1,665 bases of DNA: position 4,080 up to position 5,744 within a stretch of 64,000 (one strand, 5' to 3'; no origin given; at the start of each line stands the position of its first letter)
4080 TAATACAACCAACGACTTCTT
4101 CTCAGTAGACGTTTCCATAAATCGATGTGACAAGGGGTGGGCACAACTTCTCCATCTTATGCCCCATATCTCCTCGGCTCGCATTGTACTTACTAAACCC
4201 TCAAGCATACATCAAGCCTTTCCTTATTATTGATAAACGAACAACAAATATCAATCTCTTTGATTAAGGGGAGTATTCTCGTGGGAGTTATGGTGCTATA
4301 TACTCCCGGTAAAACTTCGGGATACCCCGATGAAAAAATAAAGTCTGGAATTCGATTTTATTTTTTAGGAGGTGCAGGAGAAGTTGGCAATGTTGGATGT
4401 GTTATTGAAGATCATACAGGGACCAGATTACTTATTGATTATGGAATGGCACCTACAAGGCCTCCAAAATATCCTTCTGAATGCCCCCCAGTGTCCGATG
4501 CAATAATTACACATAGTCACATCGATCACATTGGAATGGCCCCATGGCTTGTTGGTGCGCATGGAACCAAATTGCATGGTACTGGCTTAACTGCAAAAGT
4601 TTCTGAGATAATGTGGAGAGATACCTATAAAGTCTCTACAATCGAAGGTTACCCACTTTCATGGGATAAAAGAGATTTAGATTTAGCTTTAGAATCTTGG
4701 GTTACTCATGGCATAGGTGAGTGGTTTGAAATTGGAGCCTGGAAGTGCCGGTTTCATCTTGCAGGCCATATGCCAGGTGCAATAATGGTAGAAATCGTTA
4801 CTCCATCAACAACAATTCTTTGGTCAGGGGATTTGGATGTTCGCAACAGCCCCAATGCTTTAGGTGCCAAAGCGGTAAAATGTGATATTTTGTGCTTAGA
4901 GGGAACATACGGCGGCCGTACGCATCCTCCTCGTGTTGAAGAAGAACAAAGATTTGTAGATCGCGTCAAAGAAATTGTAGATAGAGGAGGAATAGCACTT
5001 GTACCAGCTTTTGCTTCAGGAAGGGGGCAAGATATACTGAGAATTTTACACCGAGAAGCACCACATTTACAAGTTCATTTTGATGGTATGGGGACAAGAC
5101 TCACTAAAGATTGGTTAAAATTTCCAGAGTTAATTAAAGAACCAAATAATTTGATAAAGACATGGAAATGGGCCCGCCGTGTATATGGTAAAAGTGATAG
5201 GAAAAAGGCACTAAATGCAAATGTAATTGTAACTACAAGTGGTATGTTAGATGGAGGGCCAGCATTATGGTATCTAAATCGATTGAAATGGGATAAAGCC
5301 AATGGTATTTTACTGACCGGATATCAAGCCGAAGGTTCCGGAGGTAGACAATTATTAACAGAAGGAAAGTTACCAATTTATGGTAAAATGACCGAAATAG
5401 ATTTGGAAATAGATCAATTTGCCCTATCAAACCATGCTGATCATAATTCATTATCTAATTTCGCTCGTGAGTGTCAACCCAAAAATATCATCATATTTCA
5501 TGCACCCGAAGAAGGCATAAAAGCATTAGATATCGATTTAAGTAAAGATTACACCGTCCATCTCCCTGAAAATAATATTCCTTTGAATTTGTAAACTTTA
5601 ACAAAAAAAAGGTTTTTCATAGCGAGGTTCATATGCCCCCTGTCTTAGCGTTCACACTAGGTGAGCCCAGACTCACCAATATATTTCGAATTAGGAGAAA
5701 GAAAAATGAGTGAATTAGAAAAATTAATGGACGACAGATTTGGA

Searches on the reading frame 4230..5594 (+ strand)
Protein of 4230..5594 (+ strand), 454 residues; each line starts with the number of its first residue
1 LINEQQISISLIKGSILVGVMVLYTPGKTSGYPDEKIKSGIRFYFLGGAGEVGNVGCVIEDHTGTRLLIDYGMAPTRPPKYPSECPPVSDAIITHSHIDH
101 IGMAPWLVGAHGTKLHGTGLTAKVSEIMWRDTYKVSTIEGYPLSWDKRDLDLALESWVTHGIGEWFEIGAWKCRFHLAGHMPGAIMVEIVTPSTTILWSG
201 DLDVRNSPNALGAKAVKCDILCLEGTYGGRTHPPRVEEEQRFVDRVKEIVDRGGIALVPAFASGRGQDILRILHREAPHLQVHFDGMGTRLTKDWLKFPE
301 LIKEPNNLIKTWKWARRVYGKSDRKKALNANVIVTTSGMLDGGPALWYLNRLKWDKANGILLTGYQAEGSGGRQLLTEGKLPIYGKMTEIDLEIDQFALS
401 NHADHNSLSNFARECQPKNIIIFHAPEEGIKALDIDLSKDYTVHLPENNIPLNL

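Call 44: search_protein_families(library=pfam, proteins=[window:4230-5594:+], max_evalue=0.001)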
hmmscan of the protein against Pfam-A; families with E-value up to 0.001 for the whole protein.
window:4230-5594:+ (454 aa): 4 families
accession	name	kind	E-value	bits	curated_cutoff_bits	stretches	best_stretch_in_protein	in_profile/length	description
PF10996.14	Beta-Casp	-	1.8e-13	51.5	27.7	1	275-375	13-120/120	Beta-Casp domain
PF00753.33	Lactamase_B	-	7.9e-09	36.2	22.7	1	58-204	10-152/196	Metallo-beta-lactamase superfamily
PF07521.17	RMMBL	-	3.2e-06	27.5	21.6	1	390-440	4-55/63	Zn-dependent metallo-hydrolase RNA specificity domain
PF12706.13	Lactamase_B_2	-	3.7e-05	23.9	27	1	73-227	9-166/200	Beta-lactamase superfamily domain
